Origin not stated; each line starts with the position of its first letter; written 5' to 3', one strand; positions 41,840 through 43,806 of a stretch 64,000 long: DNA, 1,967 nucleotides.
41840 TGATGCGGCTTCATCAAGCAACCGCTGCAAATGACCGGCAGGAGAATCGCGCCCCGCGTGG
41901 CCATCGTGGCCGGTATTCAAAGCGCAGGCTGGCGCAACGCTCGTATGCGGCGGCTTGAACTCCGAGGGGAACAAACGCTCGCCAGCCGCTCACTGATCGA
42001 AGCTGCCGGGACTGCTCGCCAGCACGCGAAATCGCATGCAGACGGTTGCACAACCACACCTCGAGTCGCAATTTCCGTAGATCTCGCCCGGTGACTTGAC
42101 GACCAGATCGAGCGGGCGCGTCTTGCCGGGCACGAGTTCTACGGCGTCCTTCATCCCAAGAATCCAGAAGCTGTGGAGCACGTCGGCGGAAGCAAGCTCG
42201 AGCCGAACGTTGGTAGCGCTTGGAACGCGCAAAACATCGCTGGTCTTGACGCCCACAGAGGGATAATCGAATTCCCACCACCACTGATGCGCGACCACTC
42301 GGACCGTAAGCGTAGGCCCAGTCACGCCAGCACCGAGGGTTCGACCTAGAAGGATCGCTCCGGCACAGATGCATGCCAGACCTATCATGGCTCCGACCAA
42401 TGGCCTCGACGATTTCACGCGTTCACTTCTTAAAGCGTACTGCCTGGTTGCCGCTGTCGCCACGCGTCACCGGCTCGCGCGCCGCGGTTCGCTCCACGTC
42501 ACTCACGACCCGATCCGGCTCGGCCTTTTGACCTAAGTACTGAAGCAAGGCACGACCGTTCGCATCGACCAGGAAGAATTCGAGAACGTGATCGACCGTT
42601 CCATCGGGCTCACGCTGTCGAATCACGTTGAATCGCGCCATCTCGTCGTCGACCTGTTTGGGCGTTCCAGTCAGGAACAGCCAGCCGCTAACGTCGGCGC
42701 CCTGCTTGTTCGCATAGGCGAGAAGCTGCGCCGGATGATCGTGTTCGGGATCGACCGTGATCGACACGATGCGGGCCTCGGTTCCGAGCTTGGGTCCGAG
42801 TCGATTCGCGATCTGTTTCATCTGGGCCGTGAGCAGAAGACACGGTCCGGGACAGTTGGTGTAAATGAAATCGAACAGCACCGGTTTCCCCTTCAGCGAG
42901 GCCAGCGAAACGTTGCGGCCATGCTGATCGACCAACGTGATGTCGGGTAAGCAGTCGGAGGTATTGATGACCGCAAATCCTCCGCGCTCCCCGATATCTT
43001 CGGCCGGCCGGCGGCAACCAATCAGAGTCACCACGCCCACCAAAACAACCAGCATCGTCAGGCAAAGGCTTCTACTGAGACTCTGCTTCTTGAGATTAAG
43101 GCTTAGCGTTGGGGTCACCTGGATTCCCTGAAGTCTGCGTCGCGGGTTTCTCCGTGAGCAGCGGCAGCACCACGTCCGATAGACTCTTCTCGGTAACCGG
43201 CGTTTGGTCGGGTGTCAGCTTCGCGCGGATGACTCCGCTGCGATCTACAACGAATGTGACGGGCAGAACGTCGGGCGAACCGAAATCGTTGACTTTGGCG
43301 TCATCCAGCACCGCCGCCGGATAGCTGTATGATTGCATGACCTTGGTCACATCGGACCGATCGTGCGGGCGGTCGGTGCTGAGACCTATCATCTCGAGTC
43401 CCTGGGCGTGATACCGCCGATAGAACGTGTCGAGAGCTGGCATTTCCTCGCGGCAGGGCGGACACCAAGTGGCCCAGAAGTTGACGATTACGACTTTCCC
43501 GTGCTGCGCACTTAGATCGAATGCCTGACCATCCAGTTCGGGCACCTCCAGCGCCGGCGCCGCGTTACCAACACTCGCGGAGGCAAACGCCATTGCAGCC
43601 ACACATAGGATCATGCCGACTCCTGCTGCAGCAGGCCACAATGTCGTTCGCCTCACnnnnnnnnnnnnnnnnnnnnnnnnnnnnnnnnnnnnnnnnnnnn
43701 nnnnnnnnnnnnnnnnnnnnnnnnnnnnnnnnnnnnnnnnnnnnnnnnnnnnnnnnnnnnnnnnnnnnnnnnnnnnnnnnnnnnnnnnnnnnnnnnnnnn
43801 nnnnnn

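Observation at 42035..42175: CuA ligand spacing retained but ligand set rewritten: H-x34-C-x3-C-x-C-x3-C-M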

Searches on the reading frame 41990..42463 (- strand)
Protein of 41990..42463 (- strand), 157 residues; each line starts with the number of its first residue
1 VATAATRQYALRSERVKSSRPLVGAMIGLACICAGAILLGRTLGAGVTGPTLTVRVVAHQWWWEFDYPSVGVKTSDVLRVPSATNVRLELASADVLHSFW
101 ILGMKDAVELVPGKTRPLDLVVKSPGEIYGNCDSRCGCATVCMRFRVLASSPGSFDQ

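Call 3: search_protein_families(library=pfam, proteins=[window:41990-42463:-], max_evalue=0.01)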
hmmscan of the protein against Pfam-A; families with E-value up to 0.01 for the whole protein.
window:41990-42463:- (157 aa): 1 family
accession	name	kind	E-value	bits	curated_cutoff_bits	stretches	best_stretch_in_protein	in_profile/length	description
PF00116.26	COX2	-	3.9e-12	46.6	22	1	76-144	46-114/120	Cytochrome C oxidase subunit II, periplasmic domain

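Call 4: search_protein_families(library=ncbifam, proteins=[window:41990-42463:-], max_evalue=0.01)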
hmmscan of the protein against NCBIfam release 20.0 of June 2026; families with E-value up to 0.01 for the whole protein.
window:41990-42463:- (157 aa): 5 families
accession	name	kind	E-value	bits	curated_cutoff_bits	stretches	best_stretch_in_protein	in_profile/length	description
TIGR02866.1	CoxB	equivalog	2.2e-26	92.7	147.7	1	49-156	89-198/202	cytochrome c oxidase subunit II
NF050117.1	aa3_CtaC_Actin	exception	9.9e-19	67.5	250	1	49-157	117-240/244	aa3-type cytochrome oxidase subunit II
TIGR01433.1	CyoA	equivalog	1.7e-12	47.3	266.2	1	52-157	115-220/226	ubiquinol oxidase subunit II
NF007816.0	PRK10525.1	equivalog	7.1e-11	41.8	511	1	52-151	127-226/318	cytochrome o ubiquinol oxidase subunit II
TIGR01432.1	QOXA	equivalog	1.8e-06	27.4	240.95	1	52-151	116-215/227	cytochrome aa3 quinol oxidase subunit II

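Call 5: find_homologous_proteins(query=window:41990-42463:-, max_evalue=0.001)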
Query window:41990-42463:- (157 aa): 168 proteins with E <= 0.001 among 304 candidates; the best 120 are listed.
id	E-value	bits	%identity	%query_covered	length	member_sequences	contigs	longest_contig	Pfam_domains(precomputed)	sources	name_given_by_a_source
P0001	9.1e-84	297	92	90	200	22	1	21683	PF00116.27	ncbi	-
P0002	4.7e-79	281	87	90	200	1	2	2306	PF00116.27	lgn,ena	-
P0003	3.9e-77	275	84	90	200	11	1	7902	PF00116.27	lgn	-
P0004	1.2e-74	267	84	90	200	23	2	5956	PF00116.27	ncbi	-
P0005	3.9e-74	265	80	90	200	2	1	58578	PF00116.27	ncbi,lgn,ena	-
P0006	1.7e-72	260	81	90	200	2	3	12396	PF00116.27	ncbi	-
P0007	5.1e-71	255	76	90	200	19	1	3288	PF00116.27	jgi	jgi:heme/copper-type cytochrome/quinol oxidase subunit 2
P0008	9.9e-71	254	85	84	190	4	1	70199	PF00116.27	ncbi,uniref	ncbi:hypothetical protein [Candidatus Binatus sp.]|uniref:hypothetical protein n=1 Tax=Candidatus Bi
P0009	3.6e-70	252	78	90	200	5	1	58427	PF00116.27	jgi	-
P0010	7.4e-69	248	73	90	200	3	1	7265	PF00116.27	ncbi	-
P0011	9.8e-69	248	75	90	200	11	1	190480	PF00116.27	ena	-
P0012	1.8e-68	247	75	90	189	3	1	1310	PF00116.27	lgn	-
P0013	6.2e-68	245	74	90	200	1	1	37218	PF00116.27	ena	-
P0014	6.7e-68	245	74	90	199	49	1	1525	PF00116.27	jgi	jgi:heme/copper-type cytochrome/quinol oxidase subunit 2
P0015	1.6e-67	244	71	95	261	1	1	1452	PF00116.27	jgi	jgi:hypothetical protein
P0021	6.0e-66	239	71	90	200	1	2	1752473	PF00116.27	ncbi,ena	-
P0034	8.6e-64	232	100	65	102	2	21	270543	PF00116.27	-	-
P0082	4.3e-53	197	61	90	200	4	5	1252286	PF00116.27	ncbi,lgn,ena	ncbi:MAG: hypothetical protein WAU33_13135 [Candidatus Binataceae bacterium]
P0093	1.3e-50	189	61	87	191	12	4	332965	PF00116.27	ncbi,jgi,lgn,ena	jgi:cytochrome c oxidase subunit 2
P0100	1.3e-48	182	57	87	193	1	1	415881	PF00116.27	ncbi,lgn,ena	-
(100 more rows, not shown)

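Call 8: find_encoding_contigs(protein=P0034, flank=10000, max_places=6)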
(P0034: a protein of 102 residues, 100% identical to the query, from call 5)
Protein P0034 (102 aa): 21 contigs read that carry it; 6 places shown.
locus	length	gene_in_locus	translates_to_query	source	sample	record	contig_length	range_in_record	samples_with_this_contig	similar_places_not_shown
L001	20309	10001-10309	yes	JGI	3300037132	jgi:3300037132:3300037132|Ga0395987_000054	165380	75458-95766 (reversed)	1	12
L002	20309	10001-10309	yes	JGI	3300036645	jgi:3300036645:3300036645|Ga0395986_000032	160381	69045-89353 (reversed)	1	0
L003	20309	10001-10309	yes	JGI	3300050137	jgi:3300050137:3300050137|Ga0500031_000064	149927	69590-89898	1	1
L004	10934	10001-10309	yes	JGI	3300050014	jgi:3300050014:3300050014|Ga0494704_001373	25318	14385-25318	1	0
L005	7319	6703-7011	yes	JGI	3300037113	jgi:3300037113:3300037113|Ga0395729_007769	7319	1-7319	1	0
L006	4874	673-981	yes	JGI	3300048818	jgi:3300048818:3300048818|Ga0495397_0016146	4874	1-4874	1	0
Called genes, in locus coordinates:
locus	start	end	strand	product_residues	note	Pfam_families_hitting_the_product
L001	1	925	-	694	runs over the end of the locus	PF13374:TPR_10 (faint)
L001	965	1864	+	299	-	PF00849:PseudoU_synth_2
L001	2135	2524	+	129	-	PF01627:Hpt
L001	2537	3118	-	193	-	PF03729:DUF308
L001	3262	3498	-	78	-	-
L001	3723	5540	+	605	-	PF04055:Radical_SAM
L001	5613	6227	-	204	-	PF01625:PMSR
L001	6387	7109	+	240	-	PF02535:Zip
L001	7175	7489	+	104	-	-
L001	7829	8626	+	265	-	-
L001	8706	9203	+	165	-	PF00578:AhpC-TSA, PF08534:Redoxin, PF00085:Thioredoxin, PF13905:Thioredoxin_8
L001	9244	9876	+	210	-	PF00578:AhpC-TSA (weak), PF02630:SCO1-SenC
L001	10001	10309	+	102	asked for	PF00116:COX2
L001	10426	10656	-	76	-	-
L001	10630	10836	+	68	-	-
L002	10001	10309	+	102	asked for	PF00116:COX2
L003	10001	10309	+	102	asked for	PF00116:COX2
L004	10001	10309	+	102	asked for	PF00116:COX2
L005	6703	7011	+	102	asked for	PF00116:COX2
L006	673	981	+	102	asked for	PF00116:COX2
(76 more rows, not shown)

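Call 10: find_encoding_contigs(protein=P0082, flank=8000, max_places=2)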
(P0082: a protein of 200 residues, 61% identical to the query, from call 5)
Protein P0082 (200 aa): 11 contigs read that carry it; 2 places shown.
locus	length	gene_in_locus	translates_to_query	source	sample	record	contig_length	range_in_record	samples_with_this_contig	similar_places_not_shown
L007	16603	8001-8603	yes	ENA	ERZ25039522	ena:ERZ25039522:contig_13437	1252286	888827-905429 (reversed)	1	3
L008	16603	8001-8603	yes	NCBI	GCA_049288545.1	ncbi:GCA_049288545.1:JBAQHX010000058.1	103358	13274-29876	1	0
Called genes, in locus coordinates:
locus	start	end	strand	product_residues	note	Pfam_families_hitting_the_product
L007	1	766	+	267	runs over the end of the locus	PF17930:LpxI_N, PF06230:LpxI_C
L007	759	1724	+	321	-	PF01408:GFO_IDH_MocA, PF22725:GFO_IDH_MocA_C3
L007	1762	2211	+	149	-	PF10080:FtrD-like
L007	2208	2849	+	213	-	PF02630:SCO1-SenC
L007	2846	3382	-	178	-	PF13673:Acetyltransf_10, PF13508:Acetyltransf_7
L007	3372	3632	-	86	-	-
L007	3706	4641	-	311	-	PF01073:3Beta_HSD (weak), PF01370:Epimerase, PF04321:RmlD_sub_bind, PF07993:NAD_binding_4 (faint), PF16363:GDP_Man_Dehyd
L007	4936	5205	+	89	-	-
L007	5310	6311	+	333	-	-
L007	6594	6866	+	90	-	-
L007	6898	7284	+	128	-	-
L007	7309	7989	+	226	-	PF00578:AhpC-TSA (weak), PF02630:SCO1-SenC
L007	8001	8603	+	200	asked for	PF00116:COX2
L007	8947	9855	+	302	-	-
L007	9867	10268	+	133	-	PF04234:CopC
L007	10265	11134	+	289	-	PF05425:CopD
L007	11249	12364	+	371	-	PF02684:LpxB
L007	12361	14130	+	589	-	PF00664:ABC_membrane, PF00005:ABC_tran, PF02463:SMC_N (weak)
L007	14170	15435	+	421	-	PF04413:Glycos_transf_N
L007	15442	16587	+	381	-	PF02606:LpxK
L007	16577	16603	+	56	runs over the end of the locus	PF03966:Trm112p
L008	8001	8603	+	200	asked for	PF00116:COX2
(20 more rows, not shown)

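Call 11: find_encoding_contigs(protein=P0100, flank=8000, max_places=2)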
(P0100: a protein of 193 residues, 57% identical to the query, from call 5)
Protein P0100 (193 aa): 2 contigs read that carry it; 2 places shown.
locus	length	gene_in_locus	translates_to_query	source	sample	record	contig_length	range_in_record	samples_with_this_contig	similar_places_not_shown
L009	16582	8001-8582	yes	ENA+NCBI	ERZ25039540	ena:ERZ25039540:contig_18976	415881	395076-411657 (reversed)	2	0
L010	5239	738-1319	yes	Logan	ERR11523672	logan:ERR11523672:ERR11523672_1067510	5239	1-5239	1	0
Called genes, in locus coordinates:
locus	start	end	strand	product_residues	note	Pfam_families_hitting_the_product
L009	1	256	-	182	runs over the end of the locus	PF01883:FeS_assembly_P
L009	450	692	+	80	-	-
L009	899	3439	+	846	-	PF00512:HisKA, PF02518:HATPase_c, PF00072:Response_reg, PF01627:Hpt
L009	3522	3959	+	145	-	PF00072:Response_reg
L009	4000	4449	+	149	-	PF10080:FtrD-like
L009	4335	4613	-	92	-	-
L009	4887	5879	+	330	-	-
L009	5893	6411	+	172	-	PF00578:AhpC-TSA, PF08534:Redoxin, PF00085:Thioredoxin, PF13098:Thioredoxin_2 (faint), PF13905:Thioredoxin_8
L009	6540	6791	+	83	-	-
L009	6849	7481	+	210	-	PF02630:SCO1-SenC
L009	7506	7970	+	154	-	PF13798:PCYCGC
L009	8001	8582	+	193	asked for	PF00116:COX2 (weak)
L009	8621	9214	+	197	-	PF00581:Rhodanese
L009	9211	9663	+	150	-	PF07291:MauE, PF07681:DoxX (weak)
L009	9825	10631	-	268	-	-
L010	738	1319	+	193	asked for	PF00116:COX2 (weak)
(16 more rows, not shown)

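Call 12: find_encoding_contigs(protein=P0021, flank=8000, max_places=2)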
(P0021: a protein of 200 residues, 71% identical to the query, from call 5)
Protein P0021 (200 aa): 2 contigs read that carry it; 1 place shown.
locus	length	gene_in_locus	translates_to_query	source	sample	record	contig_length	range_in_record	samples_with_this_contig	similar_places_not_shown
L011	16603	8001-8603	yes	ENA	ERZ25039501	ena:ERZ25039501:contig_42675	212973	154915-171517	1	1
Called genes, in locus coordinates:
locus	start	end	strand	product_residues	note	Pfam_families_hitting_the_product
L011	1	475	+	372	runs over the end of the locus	PF04909:Amidohydro_2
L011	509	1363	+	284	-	PF01522:Polysacc_deac_1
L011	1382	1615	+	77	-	-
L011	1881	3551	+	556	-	PF01590:GAF, PF13185:GAF_2, PF13492:GAF_3, PF00158:Sigma54_activat, PF14532:Sigma54_activ_2, PF07728:AAA_5 (weak), PF25601:AAA_lid_14, PF02954:HTH_8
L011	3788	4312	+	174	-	PF00072:Response_reg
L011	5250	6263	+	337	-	-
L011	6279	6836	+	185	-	PF00578:AhpC-TSA, PF08534:Redoxin, PF00085:Thioredoxin, PF13905:Thioredoxin_8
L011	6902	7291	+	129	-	-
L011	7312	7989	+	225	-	PF00578:AhpC-TSA (weak), PF08534:Redoxin (faint), PF02630:SCO1-SenC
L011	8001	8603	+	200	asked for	PF00116:COX2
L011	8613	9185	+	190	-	PF00581:Rhodanese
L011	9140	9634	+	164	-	PF07291:MauE, PF07681:DoxX (weak)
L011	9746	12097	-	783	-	PF13620:CarboxypepD_reg, PF07715:Plug, PF25183:OMP_b-brl_4 (faint), PF00593:TonB_dep_Rec_b-barrel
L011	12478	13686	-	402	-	PF00871:Acetate_kinase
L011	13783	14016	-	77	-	PF09363:XFP_C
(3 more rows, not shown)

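Call 13: search_protein_representatives(protein=window:41990-42463:-)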
Query: 157 residues. Proteins with E-value up to 0.001 (for the whole library): 5090; up to 1e-10: 1189; up to 1e-30: 12. The best 150 are listed.
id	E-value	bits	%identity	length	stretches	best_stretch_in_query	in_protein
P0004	3.8e-75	266.9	84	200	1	16-157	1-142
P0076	1.8e-55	203.0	80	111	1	27-137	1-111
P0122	3.2e-46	172.9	100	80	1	78-157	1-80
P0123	2.1e-44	167.0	53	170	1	18-155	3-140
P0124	2.8e-44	166.6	59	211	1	27-155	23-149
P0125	3.5e-38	146.8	58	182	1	49-155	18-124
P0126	2.2e-36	141.0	56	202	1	27-151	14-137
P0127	1.8e-34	134.7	72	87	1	17-103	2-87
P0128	3.1e-34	134.0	64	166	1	17-113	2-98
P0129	7.7e-34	132.7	51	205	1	50-155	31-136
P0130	3.7e-33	130.5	62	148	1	17-112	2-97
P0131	4.5e-31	123.7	48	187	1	39-155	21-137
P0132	6.7e-29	116.7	50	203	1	36-156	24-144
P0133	6.6e-28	113.4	45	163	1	27-154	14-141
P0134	9.3e-27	109.7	46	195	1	19-155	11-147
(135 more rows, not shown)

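Call 23: find_encoding_contigs(protein=P0001, flank=6000, max_places=3)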
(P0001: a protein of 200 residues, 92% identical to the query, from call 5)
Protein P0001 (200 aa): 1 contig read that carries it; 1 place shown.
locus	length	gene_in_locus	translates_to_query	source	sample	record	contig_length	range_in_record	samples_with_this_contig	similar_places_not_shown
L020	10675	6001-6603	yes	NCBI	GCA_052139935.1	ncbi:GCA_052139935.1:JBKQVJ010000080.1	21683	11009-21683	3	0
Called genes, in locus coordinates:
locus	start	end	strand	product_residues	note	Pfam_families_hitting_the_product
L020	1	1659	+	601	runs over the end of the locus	PF04055:Radical_SAM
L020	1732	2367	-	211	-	PF01625:PMSR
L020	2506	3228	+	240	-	PF02535:Zip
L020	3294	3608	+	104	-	-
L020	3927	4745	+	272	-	-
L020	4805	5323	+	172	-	PF00578:AhpC-TSA, PF08534:Redoxin, PF00085:Thioredoxin, PF13905:Thioredoxin_8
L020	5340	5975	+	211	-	PF00578:AhpC-TSA (weak), PF02630:SCO1-SenC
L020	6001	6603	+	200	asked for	PF00116:COX2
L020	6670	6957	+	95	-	-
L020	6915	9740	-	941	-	PF08471:Ribonuc_red_2_N, PF02867:Ribonuc_red_lgC, PF12637:TSCPD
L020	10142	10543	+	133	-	PF05258:DciA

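Call 24: find_encoding_contigs(protein=P0093, flank=8000, max_places=2)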
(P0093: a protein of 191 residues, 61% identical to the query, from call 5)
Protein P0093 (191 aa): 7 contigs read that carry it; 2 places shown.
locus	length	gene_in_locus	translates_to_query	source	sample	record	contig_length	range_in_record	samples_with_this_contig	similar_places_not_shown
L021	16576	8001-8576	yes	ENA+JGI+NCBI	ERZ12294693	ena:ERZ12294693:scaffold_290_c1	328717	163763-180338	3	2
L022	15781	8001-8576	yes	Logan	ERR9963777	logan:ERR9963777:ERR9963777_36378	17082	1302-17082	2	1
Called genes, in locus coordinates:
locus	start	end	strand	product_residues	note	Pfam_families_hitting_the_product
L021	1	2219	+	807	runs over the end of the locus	PF00512:HisKA, PF02518:HATPase_c, PF00072:Response_reg, PF01627:Hpt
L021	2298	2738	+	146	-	PF00072:Response_reg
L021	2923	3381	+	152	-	PF10080:FtrD-like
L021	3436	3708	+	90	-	-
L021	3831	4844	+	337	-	-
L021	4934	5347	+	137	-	PF04234:CopC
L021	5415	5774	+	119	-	-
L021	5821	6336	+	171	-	PF00578:AhpC-TSA, PF08534:Redoxin, PF00255:GSHPx (weak), PF00085:Thioredoxin (weak), PF13905:Thioredoxin_8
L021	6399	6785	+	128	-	-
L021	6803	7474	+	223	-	PF00578:AhpC-TSA (weak), PF02630:SCO1-SenC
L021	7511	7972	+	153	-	PF13798:PCYCGC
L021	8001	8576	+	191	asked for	PF00116:COX2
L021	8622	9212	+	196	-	PF00581:Rhodanese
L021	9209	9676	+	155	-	PF07291:MauE, PF07681:DoxX (weak)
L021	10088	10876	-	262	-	-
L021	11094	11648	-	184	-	-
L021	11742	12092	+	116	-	PF03960:ArsC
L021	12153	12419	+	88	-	PF04014:MazE_antitoxin (weak)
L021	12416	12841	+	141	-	PF01850:PIN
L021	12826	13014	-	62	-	PF00830:Ribosomal_L28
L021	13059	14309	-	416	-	-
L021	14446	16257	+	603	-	PF02518:HATPase_c (weak), PF13589:HATPase_c_3, PF01119:DNA_mis_repair, PF08676:MutL_C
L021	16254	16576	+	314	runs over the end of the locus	PF01745:IPT, PF13671:AAA_33 (weak), PF01715:IPPT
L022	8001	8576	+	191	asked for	PF00116:COX2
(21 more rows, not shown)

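Call 47: search_protein_families(library=pfam, proteins=[L021:5415-5774:+, L021:6363-6785:+, L021:7511-7972:+, L007:8947-9855:+, L021:2923-3381:+], max_evalue=1)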
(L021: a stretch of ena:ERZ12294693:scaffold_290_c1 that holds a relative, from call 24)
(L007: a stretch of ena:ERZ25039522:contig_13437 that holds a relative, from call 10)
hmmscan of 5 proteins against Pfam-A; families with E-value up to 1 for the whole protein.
L021:5415-5774:+ (119 aa): 0 families

L021:6363-6785:+ (140 aa): 2 families
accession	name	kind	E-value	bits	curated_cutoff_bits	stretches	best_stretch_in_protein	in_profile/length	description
PF06558.17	SecM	-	0.053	13.9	25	1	57-134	19-101/147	Secretion monitor precursor protein (SecM)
PF25250.1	DUF7852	-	0.15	12.1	22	1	80-137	47-106/238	Domain of unknown function (DUF7852)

L021:7511-7972:+ (153 aa): 1 family
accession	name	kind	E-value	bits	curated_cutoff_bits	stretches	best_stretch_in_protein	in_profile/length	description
PF13798.11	PCYCGC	-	2.3e-14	54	25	1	70-150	50-141/153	Protein of unknown function with PCYCGC motif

L007:8947-9855:+ (302 aa): 0 families

L021:2923-3381:+ (152 aa): 2 families
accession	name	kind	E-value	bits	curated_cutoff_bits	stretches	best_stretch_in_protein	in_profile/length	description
PF10080.14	FtrD-like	-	2.3e-18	66.6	26.3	1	52-149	4-98/101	Membrane iron-sulfur containing protein FtrD-like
PF11781.13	Zn_ribbon_RRN7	-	0.097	12.8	27.1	1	96-111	15-30/32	Zinc-finger of RNA-polymerase I-specific TFIIB, Rrn7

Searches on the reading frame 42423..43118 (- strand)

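Call 3: search_protein_families(library=pfam, proteins=[window:42423-43118:-], max_evalue=0.01)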
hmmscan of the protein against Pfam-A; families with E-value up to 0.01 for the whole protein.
window:42423-43118:- (231 aa): 3 families
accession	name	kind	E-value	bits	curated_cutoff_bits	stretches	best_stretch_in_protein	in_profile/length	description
PF02630.20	SCO1-SenC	-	6.3e-28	97.8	22.8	1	61-189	5-133/134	SCO1/SenC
PF00578.27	AhpC-TSA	-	7.9e-07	29.5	26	1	55-132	3-77/124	AhpC/TSA family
PF08534.16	Redoxin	-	8.8e-05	22.8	26.6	1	55-106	4-57/148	Redoxin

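Call 4: search_protein_families(library=ncbifam, proteins=[window:42423-43118:-], max_evalue=0.01)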
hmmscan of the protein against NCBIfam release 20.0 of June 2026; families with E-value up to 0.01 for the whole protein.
window:42423-43118:- (231 aa): 2 families
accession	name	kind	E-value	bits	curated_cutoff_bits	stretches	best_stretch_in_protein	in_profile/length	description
NF006960.0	PRK09437.1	equivalog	0.0003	20.7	140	1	51-139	4-85/156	thioredoxin-dependent thiol peroxidase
NF047696.1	ThlDiSintTplARhiz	equivalog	0.00094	19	230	1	47-134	67-151/219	thiol:disulfide interchange protein TlpA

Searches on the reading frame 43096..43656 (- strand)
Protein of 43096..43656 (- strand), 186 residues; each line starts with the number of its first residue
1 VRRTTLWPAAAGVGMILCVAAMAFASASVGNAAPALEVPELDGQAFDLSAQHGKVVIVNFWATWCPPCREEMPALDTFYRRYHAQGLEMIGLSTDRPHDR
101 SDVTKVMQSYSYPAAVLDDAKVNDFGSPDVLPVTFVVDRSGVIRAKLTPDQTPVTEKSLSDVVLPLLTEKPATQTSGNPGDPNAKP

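Call 3: search_protein_families(library=pfam, proteins=[window:43096-43656:-], max_evalue=0.01)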
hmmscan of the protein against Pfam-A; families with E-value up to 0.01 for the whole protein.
window:43096-43656:- (186 aa): 6 families
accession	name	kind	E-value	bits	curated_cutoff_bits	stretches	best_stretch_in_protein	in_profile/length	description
PF00578.27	AhpC-TSA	-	9.9e-25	87.3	26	1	29-145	1-123/124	AhpC/TSA family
PF08534.16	Redoxin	-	4.7e-22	78.8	26.6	1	29-159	2-144/148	Redoxin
PF13905.12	Thioredoxin_8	-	4.8e-12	46.5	27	1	53-141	1-92/94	Thioredoxin-like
PF00085.26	Thioredoxin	-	1.5e-07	31.8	23.5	1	40-101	4-65/103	Thioredoxin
PF00255.25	GSHPx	-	0.00065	19.7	27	1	37-94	5-61/108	Glutathione peroxidase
PF13098.12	Thioredoxin_2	-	0.0031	18.3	27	1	50-121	2-85/104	Thioredoxin-like domain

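Call 4: search_protein_families(library=ncbifam, proteins=[window:43096-43656:-], max_evalue=0.01)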
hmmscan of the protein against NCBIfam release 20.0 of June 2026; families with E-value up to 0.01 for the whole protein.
window:43096-43656:- (186 aa): 19 families
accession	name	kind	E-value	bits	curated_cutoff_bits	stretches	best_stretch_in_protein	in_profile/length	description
NF002854.0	PRK03147.1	subfamily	2.7e-26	92.5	170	1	24-152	33-161/176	thiol-disulfide oxidoreductase ResA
NF047696.1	ThlDiSintTplARhiz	equivalog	8.9e-20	71.4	230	1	19-104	65-148/219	thiol:disulfide interchange protein TlpA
TIGR00385.1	dsbE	subfamily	4.9e-15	55.5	123.15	1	23-167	30-171/173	DsbE family thiol:disulfide interchange protein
NF041202.1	StoA_CxxC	exception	5.3e-14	52.4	210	1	15-145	14-146/163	endospore biogenesis thiol-disulfide oxidoreductase StoA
NF041054.1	WAxxUGC_long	equivalog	2.2e-12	46.9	300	1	31-144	82-195/354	ResA-like WAxxUGC motif-containing protein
NF011941.0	PRK15412.1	equivalog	1.1e-11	44.6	359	1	24-153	36-165/185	thiol:disulfide interchange protein DsbE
TIGR01068.1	thioredoxin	equivalog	8e-09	35.6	96.8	1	47-106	7-66/101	thioredoxin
NF045694.1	seleno_TsoB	exception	1.2e-05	23.7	805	1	15-70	436-491/572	rhodanese/DsbD fusion-like selenoprotein TsoB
NF009668.0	PRK13189.1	equivalog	2e-05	23.9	211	1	24-96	7-80/224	peroxiredoxin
NF047697.1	ThioredTrxAClost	equivalog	6.1e-05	23.1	140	1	41-85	4-49/105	thioredoxin TrxA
NF008229.0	PRK10996.1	equivalog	6.3e-05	22.7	125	1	44-77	43-76/141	thioredoxin TrxC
NF006960.0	PRK09437.1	equivalog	9.2e-05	22.4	140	1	28-100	5-78/156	thioredoxin-dependent thiol peroxidase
NF010625.0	PRK14018.1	equivalog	0.0001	21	522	1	38-95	41-98/521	bifunctional peptide-methionine (S)-S-oxide reductase MsrA/peptide-methionine (R)-S-oxide reductase MsrB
NF006898.0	PRK09381.1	equivalog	0.00011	22.5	138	1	53-84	21-52/109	thioredoxin TrxA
NF007900.0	PRK10606.1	equivalog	0.00082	19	270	0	36-95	8-66/183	glutathione peroxidase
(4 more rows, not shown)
